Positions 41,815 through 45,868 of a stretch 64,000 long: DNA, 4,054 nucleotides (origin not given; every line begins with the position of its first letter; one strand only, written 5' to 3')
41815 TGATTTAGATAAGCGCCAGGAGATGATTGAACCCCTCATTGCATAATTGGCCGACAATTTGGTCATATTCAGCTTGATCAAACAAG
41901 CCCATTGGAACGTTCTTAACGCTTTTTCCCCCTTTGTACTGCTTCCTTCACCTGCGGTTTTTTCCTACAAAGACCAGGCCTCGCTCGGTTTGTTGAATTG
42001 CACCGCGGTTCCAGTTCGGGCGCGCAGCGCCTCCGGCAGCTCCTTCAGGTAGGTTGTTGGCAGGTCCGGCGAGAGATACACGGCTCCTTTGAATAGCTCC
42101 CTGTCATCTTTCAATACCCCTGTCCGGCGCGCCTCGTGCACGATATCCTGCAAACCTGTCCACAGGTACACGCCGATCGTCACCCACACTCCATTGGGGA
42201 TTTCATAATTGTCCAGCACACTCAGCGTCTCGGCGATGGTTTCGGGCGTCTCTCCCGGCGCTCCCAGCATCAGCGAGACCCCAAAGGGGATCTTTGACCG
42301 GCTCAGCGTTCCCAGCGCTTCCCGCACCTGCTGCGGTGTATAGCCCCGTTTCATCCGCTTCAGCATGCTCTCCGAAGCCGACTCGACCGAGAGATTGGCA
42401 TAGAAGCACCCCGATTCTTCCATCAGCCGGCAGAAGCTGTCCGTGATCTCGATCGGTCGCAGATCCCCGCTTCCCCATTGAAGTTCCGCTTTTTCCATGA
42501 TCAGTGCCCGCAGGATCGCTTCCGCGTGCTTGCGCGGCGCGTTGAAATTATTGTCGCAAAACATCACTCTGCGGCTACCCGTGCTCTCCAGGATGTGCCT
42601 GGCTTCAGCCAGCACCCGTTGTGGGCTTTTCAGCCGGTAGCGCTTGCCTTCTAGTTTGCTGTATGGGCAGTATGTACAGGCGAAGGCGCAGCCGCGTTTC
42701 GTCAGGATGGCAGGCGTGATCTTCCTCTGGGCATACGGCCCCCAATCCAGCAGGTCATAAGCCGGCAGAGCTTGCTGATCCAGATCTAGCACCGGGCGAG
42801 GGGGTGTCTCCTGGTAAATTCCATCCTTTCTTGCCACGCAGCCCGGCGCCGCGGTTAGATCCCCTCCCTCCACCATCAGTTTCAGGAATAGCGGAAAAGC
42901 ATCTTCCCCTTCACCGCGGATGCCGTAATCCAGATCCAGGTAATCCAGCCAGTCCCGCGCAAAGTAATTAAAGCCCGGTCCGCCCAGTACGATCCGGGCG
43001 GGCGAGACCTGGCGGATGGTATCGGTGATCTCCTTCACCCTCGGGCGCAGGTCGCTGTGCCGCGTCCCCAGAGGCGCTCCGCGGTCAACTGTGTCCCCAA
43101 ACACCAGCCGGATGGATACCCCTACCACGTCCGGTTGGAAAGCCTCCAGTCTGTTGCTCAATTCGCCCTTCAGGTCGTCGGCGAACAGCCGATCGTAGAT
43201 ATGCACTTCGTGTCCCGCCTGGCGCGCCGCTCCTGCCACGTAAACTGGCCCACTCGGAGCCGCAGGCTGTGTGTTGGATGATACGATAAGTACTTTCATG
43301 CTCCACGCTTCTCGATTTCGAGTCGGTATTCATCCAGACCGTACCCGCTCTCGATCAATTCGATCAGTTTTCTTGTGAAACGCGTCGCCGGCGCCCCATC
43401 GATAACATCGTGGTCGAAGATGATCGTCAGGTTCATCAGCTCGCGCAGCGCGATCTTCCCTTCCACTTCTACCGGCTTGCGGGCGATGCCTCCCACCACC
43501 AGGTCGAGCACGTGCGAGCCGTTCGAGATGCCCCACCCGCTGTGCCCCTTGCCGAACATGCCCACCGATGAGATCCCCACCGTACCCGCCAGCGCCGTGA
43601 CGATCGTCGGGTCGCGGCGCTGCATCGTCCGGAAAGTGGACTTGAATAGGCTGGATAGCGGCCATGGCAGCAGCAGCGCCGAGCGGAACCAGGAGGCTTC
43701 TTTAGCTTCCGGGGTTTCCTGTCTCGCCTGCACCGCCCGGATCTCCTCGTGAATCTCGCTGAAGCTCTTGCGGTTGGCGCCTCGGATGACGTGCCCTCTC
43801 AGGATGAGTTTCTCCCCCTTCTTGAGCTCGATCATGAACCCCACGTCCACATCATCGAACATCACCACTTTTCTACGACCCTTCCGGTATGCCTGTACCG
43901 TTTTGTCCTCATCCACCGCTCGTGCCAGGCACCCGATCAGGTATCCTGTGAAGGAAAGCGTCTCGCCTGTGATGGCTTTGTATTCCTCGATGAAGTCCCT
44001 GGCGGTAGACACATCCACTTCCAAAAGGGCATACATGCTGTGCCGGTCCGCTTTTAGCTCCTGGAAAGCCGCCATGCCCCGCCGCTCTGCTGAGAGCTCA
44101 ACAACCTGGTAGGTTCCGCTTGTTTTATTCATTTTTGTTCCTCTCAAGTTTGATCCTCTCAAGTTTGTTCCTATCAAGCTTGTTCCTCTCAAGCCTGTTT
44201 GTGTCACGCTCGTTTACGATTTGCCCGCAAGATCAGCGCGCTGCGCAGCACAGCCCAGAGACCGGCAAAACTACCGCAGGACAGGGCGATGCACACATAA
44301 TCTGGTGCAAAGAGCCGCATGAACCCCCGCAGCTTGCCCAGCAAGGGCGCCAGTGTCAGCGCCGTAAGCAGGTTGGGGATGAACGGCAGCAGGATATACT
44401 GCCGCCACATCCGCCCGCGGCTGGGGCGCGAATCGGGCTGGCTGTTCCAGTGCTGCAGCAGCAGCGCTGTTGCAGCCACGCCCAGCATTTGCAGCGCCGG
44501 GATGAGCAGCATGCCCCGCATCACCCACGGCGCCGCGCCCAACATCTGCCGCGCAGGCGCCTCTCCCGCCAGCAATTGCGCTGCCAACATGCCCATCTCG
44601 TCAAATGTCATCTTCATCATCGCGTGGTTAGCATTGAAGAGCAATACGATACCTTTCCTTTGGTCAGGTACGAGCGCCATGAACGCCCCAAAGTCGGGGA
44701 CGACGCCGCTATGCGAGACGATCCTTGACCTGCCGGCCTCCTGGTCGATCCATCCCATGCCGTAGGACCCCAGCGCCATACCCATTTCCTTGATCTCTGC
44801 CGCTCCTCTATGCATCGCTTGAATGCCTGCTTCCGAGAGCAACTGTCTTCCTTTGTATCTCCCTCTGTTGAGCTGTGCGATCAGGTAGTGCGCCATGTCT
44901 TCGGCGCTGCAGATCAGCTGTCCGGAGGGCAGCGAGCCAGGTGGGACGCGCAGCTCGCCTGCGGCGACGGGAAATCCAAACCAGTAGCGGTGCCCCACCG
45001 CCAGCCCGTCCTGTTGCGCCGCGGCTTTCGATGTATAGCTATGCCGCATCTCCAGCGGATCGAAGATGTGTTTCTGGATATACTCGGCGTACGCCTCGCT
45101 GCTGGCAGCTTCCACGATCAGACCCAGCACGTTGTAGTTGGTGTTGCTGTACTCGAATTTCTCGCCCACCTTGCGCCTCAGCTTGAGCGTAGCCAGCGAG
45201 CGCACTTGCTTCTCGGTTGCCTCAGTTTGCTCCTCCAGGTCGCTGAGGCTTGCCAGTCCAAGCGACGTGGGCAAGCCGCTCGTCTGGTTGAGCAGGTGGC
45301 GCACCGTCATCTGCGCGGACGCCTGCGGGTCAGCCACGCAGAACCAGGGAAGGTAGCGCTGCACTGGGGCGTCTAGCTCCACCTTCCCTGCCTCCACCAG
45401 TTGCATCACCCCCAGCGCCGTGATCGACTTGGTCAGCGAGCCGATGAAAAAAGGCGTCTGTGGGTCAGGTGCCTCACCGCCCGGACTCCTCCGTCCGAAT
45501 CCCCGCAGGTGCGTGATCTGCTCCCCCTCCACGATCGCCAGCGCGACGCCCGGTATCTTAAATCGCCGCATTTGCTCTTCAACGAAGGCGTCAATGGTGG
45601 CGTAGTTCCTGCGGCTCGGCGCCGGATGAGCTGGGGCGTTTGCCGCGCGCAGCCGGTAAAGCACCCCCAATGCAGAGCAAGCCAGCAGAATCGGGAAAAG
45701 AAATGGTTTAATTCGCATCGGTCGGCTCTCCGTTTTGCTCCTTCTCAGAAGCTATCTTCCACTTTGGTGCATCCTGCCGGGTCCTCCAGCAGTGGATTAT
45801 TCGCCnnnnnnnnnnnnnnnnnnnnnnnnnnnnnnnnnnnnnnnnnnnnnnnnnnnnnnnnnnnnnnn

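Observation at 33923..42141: A roughly 7.8-kb lower-GC block is bracketed by roughly 223-bp direct repeats that duplicate the 3' end of the radical-SAM gene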

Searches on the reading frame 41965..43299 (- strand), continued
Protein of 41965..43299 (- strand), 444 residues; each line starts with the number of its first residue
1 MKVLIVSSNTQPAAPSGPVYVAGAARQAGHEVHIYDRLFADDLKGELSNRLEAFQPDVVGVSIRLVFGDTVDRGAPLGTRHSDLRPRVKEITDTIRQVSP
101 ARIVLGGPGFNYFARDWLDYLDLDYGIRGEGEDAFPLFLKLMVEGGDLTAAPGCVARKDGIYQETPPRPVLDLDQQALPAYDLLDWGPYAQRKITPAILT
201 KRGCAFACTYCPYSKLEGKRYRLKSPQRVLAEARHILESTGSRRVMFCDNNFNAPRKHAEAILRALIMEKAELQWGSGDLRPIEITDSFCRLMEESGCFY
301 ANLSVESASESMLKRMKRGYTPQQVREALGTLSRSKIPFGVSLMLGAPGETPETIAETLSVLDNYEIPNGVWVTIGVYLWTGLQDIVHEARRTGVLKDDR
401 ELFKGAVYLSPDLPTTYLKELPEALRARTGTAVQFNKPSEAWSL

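Call 77: search_protein_families(library=pfam, proteins=[L001:8598-9230:-, L001:9134-10567:-, L002:11334-11975:+, L002:12220-13122:+, L003:11743-12606:+, L003:12638-13645:+, L004:11494-12375:+, L004:12448-13305:+, L005:11738-12535:+, L005:12505-13971:+], max_evalue=0.0001)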
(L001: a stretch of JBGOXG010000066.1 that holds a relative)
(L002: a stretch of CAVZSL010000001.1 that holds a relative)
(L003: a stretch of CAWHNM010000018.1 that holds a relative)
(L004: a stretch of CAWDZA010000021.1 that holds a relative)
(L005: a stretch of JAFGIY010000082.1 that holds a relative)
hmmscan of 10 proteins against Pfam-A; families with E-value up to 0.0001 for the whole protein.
L001:8598-9230:- (211 aa): 0 families

L001:9134-10567:- (478 aa): 1 family
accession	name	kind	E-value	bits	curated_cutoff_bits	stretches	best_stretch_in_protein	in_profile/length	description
PF12705.13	PDDEXK_1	-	1.1e-19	71.9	22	1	243-475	1-246/247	PD-(D/E)XK nuclease superfamily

L002:11334-11975:+ (214 aa): 1 family
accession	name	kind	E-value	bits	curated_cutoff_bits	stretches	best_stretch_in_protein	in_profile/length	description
PF12724.12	Flavodoxin_5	-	1.3e-21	77.9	27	1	25-191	1-136/145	Flavodoxin domain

L002:12220-13122:+ (301 aa): 1 family
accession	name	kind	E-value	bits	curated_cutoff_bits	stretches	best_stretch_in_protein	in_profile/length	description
PF04439.18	Adenyl_transf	-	8.3e-64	215.8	22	1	19-296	9-279/279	Streptomycin adenylyltransferase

L003:11743-12606:+ (288 aa): 1 family
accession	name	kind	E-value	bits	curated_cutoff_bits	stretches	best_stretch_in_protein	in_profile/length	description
PF00494.24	SQS_PSY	-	2.4e-12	47.6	26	1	24-239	3-218/263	Squalene/phytoene synthase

L003:12638-13645:+ (336 aa): 12 families
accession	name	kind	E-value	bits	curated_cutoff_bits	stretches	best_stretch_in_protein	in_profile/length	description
PF01593.30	Amino_oxidase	-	7.2e-28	98.5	19.8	1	32-303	1-260/443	Flavin containing amine oxidoreductase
PF01266.30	DAO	-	8.3e-20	72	27.9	1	25-296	2-202/353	FAD dependent oxidoreductase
PF13450.12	NAD_binding_8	-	3e-17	63.1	21.9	1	27-81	1-55/68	NAD(P)-binding Rossmann-like domain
PF07992.20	Pyr_redox_2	-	4e-12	46.6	26.1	1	24-61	2-40/291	Pyridine nucleotide-disulphide oxidoreductase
PF00070.33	Pyr_redox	-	7.7e-09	36.4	22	0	24-62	1-39/82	Pyridine nucleotide-disulphide oxidoreductase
PF03486.20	HI0933_like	-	2.3e-08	34.2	50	0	24-58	2-36/244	HI0933-like protein Rossmann domain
PF12831.13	FAD_oxidored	-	2.4e-08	34.2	27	1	25-60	2-37/416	FAD dependent oxidoreductase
PF00890.30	FAD_binding_2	-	3.5e-08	33.5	20.4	1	25-59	2-36/414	FAD binding domain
PF01946.23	Thi4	-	7.8e-06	25.7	26.2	1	22-59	17-55/235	Thi4 family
PF13738.12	Pyr_redox_3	-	3.4e-05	23.7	30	0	26-55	1-31/305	Pyridine nucleotide-disulphide oxidoreductase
PF01134.28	GIDA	-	4.7e-05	23.1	22.1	0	25-54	2-31/391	Glucose inhibited division protein A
PF01494.25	FAD_binding_3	-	8.1e-05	22.4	22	0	24-56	3-35/349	FAD binding domain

L004:11494-12375:+ (294 aa): 3 families
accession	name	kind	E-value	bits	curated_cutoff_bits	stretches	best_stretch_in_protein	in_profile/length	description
PF00561.26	Abhydrolase_1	-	7.2e-26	91.8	25.8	1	31-273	1-241/245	alpha/beta hydrolase fold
PF12697.13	Abhydrolase_6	-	4.9e-14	54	26.3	1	33-278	1-213/217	Alpha/beta hydrolase family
PF12146.15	Hydrolase_4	-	1.2e-07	31.7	27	1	33-260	7-220/239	Serine aminopeptidase, S33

L004:12448-13305:+ (286 aa): 4 families
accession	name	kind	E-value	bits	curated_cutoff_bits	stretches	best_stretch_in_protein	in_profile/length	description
PF00561.26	Abhydrolase_1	-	3e-28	99.6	25.8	1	20-262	1-243/245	alpha/beta hydrolase fold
PF12146.15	Hydrolase_4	-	2e-19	70.3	27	2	44-132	30-121/239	Serine aminopeptidase, S33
PF12697.13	Abhydrolase_6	-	1.8e-17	65.2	26.3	1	22-266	1-213/217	Alpha/beta hydrolase family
PF00975.26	Thioesterase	-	1.9e-05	25.4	26.4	1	31-171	13-152/226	Thioesterase domain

L005:11738-12535:+ (266 aa): 0 families

L005:12505-13971:+ (489 aa): 1 family
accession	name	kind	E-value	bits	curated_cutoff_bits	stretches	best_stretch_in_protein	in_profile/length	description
PF02386.22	TrkH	-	4.8e-55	187.4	27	2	74-265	31-239/502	Cation transport protein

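Call 78: search_protein_families(library=pfam, proteins=[L006:11369-11974:+, L006:12352-13497:+, L008:11421-14012:+, L010:3364-3882:+, L011:1030-1929:+, L011:2764-3957:-, L012:11314-13542:+, L013:5250-6491:+, L013:6721-7356:-, L014:11837-12961:-], max_evalue=0.0001)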
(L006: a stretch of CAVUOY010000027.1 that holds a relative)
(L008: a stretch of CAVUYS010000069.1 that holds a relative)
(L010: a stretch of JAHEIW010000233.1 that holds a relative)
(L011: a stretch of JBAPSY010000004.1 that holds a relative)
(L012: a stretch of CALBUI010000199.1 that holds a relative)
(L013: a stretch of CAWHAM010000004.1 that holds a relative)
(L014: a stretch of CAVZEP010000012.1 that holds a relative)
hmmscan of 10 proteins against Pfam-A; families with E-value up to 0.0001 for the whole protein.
L006:11369-11974:+ (202 aa): 3 families
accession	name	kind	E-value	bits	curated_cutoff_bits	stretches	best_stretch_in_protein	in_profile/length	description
PF12724.12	Flavodoxin_5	-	2.7e-22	80.1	27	1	13-180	1-137/145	Flavodoxin domain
PF12641.12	Flavodoxin_3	-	6.3e-05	23.3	27.5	1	13-96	1-79/160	Flavodoxin domain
PF00258.30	Flavodoxin_1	-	7e-05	23.5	25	1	14-63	1-54/143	Flavodoxin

L006:12352-13497:+ (382 aa): 5 families
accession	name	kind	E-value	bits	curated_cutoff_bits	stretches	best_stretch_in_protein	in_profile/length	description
PF06925.17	MGDG_synth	-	2.5e-27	96.4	25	1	25-193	1-169/169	Monogalactosyldiacylglycerol (MGDG) synthase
PF00534.26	Glycos_transf_1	-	3.1e-11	43.5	26.4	1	226-362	28-169/172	Glycosyl transferases group 1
PF04101.22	Glyco_tran_28_C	-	9.3e-11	42.5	22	1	237-332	24-121/166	Glycosyltransferase family 28 C-terminal domain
PF13692.12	Glyco_trans_1_4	-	4.3e-09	37.2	27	1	236-348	25-140/142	Glycosyl transferases group 1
PF02350.25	Epimerase_2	-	4.4e-06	26.2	30.6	1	153-376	114-344/347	UDP-N-acetylglucosamine 2-epimerase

L008:11421-14012:+ (864 aa): 4 families
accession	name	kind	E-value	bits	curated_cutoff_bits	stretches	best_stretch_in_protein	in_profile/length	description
PF14574.11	RACo_C_ter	-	3.4e-72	243.1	27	1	619-864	1-249/261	C-terminal domain of RACo the ASKHA domain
PF17651.6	Raco_middle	-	2.8e-44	151.1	26.8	1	458-616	1-162/163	RACo middle region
PF17650.6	RACo_linker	-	3.4e-10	40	26.2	1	372-442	11-77/86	RACo linker region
PF00111.32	Fer2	-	4.3e-07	30.2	21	1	263-337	3-76/77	2Fe-2S iron-sulfur cluster binding domain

L010:3364-3882:+ (173 aa): 3 families
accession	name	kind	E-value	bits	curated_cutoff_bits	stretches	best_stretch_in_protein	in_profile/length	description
PF00258.30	Flavodoxin_1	-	2.1e-09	38.1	25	1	41-154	1-125/143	Flavodoxin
PF12724.12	Flavodoxin_5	-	6.2e-08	33.5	27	1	41-145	2-102/145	Flavodoxin domain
PF12641.12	Flavodoxin_3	-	1.4e-07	31.9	27.5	1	41-132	2-81/160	Flavodoxin domain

L011:1030-1929:+ (300 aa): 2 families
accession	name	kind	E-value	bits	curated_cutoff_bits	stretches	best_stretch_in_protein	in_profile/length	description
PF08338.16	DUF1731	-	3.2e-20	72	27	1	248-294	1-46/47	Domain of unknown function (DUF1731)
PF01370.27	Epimerase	-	2.6e-10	40.6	20.9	1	15-178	1-176/240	NAD dependent epimerase/dehydratase family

L011:2764-3957:- (398 aa): 7 families
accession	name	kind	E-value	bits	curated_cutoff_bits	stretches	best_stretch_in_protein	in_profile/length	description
PF17874.7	TPR_MalT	-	2.1e-48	165.8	45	1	3-286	52-335/336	MalT-like TPR region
PF00196.25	GerE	-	2.3e-20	72.4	23.5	1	336-389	1-54/57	Bacterial regulatory proteins, luxR family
PF13424.12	TPR_12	-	8.9e-14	51.9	30.1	0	74-139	4-71/77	Tetratricopeptide repeat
PF08281.18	Sigma70_r4_2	-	2.2e-06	27.7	25.7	1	335-377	8-51/54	Sigma-70, region 4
PF07721.20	TPR_4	-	8.1e-06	26.4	27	0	33-55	3-25/26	Tetratricopeptide repeat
PF13176.12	TPR_7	-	6.7e-05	23.1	27.9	0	37-67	5-35/36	Tetratricopeptide repeat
PF13412.12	HTH_24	-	7.7e-05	22.6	21.9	0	351-373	16-38/48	Winged helix-turn-helix DNA-binding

L012:11314-13542:+ (743 aa): 4 families
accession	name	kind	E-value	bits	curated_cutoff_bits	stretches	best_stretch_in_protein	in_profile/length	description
PF00196.25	GerE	-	6e-19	67.9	23.5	1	679-733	2-56/57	Bacterial regulatory proteins, luxR family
PF17874.7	TPR_MalT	-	3.6e-12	46.6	45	1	493-650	3-155/336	MalT-like TPR region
PF13181.12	TPR_8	-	8e-05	22.9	25.7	0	575-599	1-25/34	Tetratricopeptide repeat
PF13191.12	AAA_16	-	9.2e-05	23.4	32.6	0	53-188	16-166/167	AAA ATPase domain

L013:5250-6491:+ (414 aa): 0 families

L013:6721-7356:- (212 aa): 0 families

L014:11837-12961:- (375 aa): 2 families
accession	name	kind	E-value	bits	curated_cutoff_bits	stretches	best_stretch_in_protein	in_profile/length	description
PF01551.29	Peptidase_M23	-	3.8e-31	107.6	28.7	1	273-363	2-91/96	Peptidase family M23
PF01476.26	LysM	-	2.3e-06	27.9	20.9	0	108-153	1-42/43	LysM domain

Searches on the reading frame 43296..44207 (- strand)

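Call 5: search_protein_families(library=pfam, proteins=[window:43296-44207:-])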
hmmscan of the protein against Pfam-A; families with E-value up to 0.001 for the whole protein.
window:43296-44207:- (303 aa): 2 families
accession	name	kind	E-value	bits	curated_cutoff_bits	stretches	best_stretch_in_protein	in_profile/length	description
PF00198.28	2-oxoacid_dh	-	2.3e-25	89.8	23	2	208-287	148-226/232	2-oxoacid dehydrogenases acyltransferase (catalytic domain)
PF00805.28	Pentapeptide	-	0.00034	20.6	20.2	1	6-28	8-30/40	Pentapeptide repeats (8 copies)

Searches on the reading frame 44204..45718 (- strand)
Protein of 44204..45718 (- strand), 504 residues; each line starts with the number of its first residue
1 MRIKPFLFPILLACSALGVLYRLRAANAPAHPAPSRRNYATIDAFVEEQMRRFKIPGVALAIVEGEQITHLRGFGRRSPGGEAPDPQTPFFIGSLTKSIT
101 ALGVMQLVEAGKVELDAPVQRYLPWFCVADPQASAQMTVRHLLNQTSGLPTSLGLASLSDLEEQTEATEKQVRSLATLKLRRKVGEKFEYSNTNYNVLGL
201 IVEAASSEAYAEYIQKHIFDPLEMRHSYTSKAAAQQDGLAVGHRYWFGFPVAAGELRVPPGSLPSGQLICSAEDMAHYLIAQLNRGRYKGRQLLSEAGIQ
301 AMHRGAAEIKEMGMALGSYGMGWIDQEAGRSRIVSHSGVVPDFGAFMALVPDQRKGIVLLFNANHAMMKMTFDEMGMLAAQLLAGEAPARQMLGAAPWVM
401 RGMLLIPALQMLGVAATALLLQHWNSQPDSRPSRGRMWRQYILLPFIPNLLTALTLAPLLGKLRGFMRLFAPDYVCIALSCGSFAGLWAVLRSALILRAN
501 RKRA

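Call 5: search_protein_families(library=pfam, proteins=[window:44204-45718:-])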
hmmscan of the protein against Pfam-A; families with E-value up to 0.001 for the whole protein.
window:44204-45718:- (504 aa): 1 family
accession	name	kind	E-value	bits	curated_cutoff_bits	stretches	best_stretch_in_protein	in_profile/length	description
PF00144.29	Beta-lactamase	-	1.9e-71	241.3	27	1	42-377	1-324/329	Beta-lactamase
